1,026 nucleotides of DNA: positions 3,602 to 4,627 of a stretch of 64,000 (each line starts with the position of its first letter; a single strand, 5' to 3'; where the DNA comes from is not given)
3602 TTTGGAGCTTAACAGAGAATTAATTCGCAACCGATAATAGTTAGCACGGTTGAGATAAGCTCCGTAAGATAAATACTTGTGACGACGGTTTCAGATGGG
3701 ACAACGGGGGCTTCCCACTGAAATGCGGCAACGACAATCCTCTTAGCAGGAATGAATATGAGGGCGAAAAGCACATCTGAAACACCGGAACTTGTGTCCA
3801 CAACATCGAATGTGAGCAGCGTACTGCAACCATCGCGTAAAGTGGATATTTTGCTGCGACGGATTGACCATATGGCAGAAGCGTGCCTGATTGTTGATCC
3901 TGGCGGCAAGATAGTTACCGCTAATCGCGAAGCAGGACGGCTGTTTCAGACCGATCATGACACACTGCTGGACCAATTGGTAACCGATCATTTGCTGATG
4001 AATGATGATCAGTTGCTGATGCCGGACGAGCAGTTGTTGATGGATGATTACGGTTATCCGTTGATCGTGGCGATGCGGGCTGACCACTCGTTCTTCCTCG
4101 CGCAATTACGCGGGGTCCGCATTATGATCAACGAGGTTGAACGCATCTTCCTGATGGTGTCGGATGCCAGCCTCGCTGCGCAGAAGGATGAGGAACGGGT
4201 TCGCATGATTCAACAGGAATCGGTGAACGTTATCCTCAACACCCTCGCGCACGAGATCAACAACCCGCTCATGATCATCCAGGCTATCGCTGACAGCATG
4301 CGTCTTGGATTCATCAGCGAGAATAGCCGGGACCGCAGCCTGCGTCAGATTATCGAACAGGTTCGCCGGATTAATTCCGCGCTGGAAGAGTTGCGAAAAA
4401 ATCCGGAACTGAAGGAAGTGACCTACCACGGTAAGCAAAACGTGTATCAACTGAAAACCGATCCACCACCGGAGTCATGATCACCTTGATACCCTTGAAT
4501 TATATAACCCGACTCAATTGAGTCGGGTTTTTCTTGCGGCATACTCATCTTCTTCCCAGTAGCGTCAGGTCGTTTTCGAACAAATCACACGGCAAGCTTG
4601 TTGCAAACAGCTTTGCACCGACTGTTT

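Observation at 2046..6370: Tandem paralogous pseudo-receiver/PAS/SARP-type regulators flanking a PAS + HisKA-only protein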

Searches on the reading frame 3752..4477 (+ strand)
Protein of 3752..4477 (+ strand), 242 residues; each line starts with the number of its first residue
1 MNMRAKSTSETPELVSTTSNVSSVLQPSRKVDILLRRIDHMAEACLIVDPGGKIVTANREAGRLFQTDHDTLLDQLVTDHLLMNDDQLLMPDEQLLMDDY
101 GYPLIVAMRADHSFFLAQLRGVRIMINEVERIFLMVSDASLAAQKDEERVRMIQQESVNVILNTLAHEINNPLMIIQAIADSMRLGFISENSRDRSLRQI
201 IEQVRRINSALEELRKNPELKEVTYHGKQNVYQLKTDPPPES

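Call 3: search_protein_families(library=pfam, proteins=[window:3752-4477:+], max_evalue=1)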
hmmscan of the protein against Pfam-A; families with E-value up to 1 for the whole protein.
window:3752-4477:+ (242 aa): 10 families
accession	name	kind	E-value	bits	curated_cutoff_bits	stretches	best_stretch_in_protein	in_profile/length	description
PF00512.31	HisKA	-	4e-06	27.2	26.9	1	162-214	6-57/66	His Kinase A (phospho-acceptor) domain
PF24820.1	Diguanyl_cycl_sensor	-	2.8e-05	24.5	28.1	1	38-82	2-46/109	Diguanylate cyclase-like sensor domain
PF00989.32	PAS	-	4.2e-05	24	22.6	1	36-89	5-57/113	PAS fold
PF13188.13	PAS_8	-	0.00044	20.5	21.8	1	38-78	7-44/65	PAS domain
PF13426.13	PAS_9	-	0.00047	20.8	27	1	43-132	2-92/103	PAS domain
PF08448.16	PAS_4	-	0.019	15.6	23.1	1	39-79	2-42/110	PAS fold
PF21007.2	FBF1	-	0.042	12.8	45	1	143-218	88-159/524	Fas-binding factor 1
PF20018.4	VMAP-M14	-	0.15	12.3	27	1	125-225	15-114/132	vWA-MoxR associated protein middle region (VMAP-M) 14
PF18822.6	CdvA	-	0.16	12.5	30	1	147-214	28-97/123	CdvA-like coiled-coil domain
PF07071.17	KDGP_aldolase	-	0.17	12.1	26.7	1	159-210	4-53/218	KDGP aldolase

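Call 4: search_protein_families(library=ncbifam, proteins=[window:3752-4477:+], max_evalue=1)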
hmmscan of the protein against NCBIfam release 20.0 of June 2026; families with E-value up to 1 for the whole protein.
window:3752-4477:+ (242 aa): 14 families
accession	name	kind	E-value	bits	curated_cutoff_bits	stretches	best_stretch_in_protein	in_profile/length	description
NF008468.0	PRK11360.1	equivalog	5.9e-09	34.8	646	1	38-214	274-451/616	two-component system sensor histidine kinase AtoS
TIGR02966.1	phoR_proteo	equivalog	1.5e-05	24.2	334.2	1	34-216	8-173/333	phosphate regulon sensor histidine kinase PhoR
NF047497.1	HK_LIC_12097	equivalog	4.4e-05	22.4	500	1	129-181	121-173/367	LIC_12097 family sensor histidine kinase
NF047466.1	hybrid_RR_LvrB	exception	0.00012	21.4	500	1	146-215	139-209/377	hybrid histidine kinase/response regulator LvrB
NF008312.0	PRK11100.1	equivalog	0.0017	17.2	356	1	140-221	238-318/477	two-component system sensor histidine kinase CreC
NF008293.1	PRK11073.1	equivalog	0.0029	16.9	240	1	38-212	13-183/349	nitrogen regulation protein NR(II)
NF046044.1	PnpS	equivalog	0.0032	16.6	400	1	34-202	57-214/390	two-component system histidine kinase PnpS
NF008235.0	PRK11006.1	equivalog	0.0084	15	390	1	136-214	183-260/431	phosphate regulon sensor histidine kinase PhoR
NF006800.0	PRK09303.1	equivalog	0.013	14.5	342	1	133-217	127-212/383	histidine kinase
NF040750.1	tetrathio_HK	equivalog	0.018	13.5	750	1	145-216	324-399/555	tetrathionate respiration histidine kinase TtrS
TIGR00229.1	sensory_box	domain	0.021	15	22.9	1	38-88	11-60/126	PAS domain S-box protein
NF033792.0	ActS_PrrB_HisK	equivalog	0.021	13.7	350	1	158-222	202-266/423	ActS/PrrB/RegB family redox-sensitive histidine kinase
TIGR02481.1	hemeryth_dom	domain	0.035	14.2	51.75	0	92-128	57-93/126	hemerythrin domain-containing protein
NF047796.1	DhDoxPGlucAldDagF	equivalog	0.15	11.7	300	1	159-211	8-58/241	2-dehydro-3-deoxy-phosphogluconate aldolase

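Call 9: find_homologous_proteins(query=window:3752-4477:+)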
Query window:3752-4477:+ (242 aa): 6 proteins with E <= 0.001 among 430 candidates.
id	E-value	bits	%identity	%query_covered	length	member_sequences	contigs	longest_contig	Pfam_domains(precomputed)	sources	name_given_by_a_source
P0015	1.6e-138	477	95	99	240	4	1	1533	PF00512.32,PF00989.32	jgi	-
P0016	8.7e-135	465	92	100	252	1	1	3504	PF24820.2,PF00989.32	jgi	jgi:nitrogen-specific signal transduction histidine kinase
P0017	6.3e-130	449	89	99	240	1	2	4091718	PF24820.2,PF08448.17,PF00512.32,PF00989.32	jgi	jgi:nitrogen-specific signal transduction histidine kinase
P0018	2.3e-125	434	85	99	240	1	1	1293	PF24820.2,PF00512.32,PF00989.32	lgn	-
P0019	3.2e-118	411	82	99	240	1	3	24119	PF13426.14,PF24820.2,PF08448.17,PF00512.32,PF00989.32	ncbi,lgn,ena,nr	ncbi:MAG TPA: PAS domain-containing protein, partial [Bacteroidetes bacterium]|nr:sensory histidine 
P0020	4.3e-118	411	82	98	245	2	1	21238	PF13426.14,PF08448.17,PF00512.32,PF00989.32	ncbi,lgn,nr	ncbi:PAS domain-containing protein [bacterium]|nr:PAS domain-containing protein [bacterium]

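Call 73: find_encoding_contigs(protein=P0016, flank=4000, max_places=3)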
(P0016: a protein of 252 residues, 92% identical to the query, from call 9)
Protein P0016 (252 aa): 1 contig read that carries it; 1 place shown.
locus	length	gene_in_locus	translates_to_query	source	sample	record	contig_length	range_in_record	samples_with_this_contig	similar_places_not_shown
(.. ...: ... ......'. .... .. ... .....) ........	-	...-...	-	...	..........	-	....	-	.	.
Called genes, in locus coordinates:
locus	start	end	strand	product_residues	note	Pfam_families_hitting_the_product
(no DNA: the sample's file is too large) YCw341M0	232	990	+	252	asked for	PF00989:PAS (weak), PF24820:Diguanyl_cycl_sensor (faint)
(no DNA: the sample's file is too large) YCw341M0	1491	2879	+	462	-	PF13426:PAS_9 (weak)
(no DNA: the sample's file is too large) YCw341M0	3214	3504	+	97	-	?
